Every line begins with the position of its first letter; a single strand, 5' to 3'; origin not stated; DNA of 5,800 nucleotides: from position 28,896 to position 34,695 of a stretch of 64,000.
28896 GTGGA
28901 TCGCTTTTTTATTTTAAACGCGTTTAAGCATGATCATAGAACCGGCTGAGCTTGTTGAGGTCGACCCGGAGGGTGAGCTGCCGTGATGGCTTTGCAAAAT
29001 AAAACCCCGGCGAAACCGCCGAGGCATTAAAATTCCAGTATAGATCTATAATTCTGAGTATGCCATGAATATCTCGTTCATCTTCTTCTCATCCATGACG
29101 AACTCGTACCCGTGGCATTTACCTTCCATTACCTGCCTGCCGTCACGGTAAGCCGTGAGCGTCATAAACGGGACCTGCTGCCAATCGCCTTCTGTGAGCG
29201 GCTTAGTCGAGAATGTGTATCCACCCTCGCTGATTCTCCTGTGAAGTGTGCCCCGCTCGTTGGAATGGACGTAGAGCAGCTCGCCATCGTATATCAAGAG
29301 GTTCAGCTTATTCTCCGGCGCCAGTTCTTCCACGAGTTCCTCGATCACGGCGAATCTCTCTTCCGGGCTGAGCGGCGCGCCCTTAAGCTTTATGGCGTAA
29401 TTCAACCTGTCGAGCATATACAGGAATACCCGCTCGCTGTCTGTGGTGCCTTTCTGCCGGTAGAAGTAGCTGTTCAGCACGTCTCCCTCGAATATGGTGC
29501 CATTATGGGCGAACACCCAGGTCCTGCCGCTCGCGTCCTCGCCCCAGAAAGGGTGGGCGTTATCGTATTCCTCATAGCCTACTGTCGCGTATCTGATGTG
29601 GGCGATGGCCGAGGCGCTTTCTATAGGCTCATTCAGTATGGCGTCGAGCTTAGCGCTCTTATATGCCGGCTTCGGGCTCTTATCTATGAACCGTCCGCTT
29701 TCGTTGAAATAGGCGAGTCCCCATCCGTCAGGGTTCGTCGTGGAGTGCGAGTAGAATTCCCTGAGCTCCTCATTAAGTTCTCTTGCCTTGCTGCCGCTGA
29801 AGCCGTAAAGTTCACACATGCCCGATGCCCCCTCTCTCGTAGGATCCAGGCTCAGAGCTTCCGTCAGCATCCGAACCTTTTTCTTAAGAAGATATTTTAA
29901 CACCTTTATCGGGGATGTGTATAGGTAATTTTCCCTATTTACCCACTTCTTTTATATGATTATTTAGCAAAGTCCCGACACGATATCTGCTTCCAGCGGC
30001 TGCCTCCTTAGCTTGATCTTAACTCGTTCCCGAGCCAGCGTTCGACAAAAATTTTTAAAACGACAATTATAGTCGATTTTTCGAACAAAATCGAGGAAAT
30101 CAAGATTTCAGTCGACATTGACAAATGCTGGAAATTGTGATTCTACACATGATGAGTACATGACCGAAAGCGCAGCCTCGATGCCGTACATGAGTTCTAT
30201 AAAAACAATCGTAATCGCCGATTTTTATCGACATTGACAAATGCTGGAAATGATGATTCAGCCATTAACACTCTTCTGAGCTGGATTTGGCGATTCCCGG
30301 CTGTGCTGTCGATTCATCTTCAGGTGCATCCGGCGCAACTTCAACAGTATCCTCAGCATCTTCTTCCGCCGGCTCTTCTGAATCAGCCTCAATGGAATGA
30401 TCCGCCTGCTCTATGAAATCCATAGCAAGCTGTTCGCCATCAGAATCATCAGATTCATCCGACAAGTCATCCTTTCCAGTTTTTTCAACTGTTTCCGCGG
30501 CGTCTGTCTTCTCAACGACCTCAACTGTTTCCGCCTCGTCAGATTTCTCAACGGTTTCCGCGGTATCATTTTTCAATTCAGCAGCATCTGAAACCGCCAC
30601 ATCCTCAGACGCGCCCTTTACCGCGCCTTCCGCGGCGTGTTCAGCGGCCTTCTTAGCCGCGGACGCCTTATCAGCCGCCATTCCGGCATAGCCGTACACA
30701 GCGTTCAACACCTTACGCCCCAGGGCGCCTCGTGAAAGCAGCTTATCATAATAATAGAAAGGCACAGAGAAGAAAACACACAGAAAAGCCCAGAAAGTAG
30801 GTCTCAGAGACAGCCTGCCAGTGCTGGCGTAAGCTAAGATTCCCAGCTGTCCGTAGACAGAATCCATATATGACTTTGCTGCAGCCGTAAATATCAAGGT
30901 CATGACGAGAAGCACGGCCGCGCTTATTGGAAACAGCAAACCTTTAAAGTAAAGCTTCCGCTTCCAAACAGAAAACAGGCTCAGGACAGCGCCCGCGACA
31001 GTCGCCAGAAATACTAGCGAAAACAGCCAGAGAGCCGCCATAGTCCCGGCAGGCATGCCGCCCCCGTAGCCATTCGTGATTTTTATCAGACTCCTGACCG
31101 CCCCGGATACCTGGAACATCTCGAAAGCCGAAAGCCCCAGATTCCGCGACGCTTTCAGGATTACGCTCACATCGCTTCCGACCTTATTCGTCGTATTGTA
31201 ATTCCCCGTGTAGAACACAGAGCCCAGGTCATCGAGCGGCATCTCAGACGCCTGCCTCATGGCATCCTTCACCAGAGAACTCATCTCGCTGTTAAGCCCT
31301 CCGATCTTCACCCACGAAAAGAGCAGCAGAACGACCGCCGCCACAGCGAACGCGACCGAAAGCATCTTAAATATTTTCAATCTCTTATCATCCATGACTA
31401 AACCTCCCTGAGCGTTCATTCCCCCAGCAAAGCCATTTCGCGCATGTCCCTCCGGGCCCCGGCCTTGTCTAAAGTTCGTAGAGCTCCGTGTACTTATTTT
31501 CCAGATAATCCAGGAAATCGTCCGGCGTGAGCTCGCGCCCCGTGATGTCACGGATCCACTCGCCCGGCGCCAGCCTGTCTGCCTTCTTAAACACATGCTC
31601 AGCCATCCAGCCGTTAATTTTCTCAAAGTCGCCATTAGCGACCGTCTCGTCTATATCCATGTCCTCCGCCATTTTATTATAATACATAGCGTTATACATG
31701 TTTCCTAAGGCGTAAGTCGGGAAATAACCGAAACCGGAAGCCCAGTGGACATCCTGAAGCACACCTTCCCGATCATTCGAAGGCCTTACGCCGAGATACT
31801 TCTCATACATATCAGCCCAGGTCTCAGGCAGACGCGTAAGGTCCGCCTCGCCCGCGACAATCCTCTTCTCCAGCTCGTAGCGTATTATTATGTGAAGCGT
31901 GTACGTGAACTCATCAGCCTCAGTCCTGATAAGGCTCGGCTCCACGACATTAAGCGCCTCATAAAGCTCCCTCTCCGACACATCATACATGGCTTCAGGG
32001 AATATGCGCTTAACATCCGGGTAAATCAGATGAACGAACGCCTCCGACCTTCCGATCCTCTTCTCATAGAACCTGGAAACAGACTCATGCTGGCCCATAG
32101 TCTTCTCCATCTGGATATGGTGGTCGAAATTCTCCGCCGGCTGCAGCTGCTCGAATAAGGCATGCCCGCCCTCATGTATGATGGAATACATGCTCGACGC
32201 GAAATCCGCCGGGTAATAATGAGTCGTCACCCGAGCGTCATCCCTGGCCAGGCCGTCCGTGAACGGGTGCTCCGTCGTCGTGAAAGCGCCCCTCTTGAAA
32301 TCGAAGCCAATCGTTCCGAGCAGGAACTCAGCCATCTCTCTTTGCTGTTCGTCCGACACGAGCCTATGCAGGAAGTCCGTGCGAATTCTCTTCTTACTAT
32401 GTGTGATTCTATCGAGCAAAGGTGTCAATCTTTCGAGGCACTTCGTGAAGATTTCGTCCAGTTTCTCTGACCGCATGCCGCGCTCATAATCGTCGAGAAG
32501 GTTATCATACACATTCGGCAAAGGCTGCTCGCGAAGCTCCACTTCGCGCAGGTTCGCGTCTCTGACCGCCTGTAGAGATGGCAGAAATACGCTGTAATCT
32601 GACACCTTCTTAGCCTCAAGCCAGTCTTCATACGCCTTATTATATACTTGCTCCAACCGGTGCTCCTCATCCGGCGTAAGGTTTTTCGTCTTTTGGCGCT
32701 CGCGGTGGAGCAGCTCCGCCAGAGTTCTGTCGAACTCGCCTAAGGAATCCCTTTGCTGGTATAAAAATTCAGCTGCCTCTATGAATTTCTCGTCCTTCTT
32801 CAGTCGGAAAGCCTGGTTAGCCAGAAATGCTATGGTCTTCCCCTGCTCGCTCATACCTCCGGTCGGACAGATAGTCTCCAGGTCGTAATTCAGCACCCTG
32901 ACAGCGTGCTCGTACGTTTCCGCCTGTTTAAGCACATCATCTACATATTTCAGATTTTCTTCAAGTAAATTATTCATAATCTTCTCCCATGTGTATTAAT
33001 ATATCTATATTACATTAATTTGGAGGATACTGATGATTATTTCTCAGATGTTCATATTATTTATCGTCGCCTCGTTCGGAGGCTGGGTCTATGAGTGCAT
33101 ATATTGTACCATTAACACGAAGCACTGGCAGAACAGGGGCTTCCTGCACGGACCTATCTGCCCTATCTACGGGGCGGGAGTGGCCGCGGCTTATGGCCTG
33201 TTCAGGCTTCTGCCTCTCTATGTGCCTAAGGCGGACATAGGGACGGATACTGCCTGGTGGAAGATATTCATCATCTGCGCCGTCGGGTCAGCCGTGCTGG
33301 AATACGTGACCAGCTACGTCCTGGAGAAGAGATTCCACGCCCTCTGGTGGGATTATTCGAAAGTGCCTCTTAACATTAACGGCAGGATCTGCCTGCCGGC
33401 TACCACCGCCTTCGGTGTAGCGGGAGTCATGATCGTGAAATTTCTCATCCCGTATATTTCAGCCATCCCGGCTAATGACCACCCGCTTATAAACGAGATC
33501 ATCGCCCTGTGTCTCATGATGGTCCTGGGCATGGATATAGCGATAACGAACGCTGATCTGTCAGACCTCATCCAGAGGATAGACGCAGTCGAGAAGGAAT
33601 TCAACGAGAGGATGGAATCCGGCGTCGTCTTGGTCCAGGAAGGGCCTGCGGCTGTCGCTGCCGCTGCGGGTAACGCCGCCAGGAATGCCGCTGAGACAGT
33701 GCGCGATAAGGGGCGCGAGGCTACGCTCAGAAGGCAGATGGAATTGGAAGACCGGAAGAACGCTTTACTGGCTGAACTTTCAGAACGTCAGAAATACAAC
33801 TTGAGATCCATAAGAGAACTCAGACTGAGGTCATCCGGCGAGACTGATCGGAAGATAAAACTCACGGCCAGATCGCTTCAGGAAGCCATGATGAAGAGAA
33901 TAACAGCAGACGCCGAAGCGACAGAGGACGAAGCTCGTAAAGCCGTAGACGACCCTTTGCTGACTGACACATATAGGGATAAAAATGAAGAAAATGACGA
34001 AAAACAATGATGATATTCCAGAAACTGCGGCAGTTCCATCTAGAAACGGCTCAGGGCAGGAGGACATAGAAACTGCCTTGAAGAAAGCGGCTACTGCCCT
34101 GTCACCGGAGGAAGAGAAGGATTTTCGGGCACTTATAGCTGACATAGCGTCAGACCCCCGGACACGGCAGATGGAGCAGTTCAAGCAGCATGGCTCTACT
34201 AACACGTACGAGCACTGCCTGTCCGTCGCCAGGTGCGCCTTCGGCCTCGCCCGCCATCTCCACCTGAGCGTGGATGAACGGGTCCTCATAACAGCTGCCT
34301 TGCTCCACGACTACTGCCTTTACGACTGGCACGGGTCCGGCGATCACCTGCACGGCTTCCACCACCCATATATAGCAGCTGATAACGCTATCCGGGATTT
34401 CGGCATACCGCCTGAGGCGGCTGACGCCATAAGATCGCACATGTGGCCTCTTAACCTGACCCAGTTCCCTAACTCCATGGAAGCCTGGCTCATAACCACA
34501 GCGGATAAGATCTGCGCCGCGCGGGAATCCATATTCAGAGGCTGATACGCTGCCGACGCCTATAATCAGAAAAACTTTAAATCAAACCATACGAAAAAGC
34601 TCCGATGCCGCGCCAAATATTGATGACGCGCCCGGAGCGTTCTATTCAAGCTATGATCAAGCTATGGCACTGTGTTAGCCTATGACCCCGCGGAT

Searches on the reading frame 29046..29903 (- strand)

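Call 68: search_protein_families(library=pfam, proteins=[window:29046-29903:-])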
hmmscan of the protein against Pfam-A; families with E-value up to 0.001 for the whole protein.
window:29046-29903:- (285 aa): 2 families
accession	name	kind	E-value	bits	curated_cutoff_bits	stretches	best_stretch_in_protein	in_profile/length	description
PF13230.11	GATase_4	-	9.4e-37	126.8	23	1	29-217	1-189/272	Glutamine amidotransferases class-II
PF13522.11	GATase_6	-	1.6e-06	28.6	27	1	95-157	9-71/130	Glutamine amidotransferase domain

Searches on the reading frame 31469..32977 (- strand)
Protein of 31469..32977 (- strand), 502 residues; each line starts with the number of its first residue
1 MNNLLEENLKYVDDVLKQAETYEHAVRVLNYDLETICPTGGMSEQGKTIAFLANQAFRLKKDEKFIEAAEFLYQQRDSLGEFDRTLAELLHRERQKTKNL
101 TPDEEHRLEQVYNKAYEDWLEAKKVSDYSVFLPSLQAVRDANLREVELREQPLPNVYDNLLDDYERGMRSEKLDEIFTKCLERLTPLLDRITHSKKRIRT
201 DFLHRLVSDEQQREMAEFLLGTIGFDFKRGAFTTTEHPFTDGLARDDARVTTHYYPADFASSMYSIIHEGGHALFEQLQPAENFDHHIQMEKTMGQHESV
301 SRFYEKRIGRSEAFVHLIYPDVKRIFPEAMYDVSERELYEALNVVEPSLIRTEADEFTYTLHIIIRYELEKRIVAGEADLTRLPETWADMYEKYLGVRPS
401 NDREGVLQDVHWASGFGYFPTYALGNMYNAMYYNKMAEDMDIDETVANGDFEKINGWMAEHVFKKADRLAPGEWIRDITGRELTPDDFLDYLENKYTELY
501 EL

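Call 68: search_protein_families(library=pfam, proteins=[window:31469-32977:-])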
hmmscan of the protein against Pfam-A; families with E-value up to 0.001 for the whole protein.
window:31469-32977:- (502 aa): 1 family
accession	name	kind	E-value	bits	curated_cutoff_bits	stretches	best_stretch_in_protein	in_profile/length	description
PF02074.21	Peptidase_M32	-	2.4e-153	511.7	25.1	1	13-496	3-489/489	Carboxypeptidase Taq (M32) metallopeptidase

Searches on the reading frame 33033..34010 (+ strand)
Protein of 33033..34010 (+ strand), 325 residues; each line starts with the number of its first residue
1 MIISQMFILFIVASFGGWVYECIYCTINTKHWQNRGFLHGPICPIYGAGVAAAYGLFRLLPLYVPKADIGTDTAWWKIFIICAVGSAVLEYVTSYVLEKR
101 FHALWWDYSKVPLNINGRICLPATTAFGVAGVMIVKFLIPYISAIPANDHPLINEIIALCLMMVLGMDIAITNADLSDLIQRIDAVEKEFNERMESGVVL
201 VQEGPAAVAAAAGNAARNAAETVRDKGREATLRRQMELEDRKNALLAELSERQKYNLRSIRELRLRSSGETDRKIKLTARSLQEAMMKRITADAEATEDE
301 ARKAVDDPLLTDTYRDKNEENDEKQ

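Call 68: search_protein_families(library=pfam, proteins=[window:33033-34010:+])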
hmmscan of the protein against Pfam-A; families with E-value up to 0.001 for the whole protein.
window:33033-34010:+ (325 aa): 1 family
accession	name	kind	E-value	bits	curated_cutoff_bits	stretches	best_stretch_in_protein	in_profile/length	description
PF06541.16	ABC_trans_CmpB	-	2e-46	158.3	25.9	1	9-172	2-150/151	Putative ABC-transporter type IV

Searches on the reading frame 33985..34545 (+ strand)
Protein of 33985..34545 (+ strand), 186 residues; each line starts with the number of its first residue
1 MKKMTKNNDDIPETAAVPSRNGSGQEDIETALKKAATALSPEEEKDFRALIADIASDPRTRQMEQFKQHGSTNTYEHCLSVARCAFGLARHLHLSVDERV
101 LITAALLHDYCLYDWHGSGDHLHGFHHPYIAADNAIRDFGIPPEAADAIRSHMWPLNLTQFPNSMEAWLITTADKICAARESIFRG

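Call 68: search_protein_families(library=pfam, proteins=[window:33985-34545:+])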
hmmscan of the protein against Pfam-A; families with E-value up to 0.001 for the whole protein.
window:33985-34545:+ (186 aa): 1 family
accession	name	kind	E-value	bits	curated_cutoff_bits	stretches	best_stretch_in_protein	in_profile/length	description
PF01966.28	HD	-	3.5e-09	37.4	22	1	74-178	1-115/116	HD domain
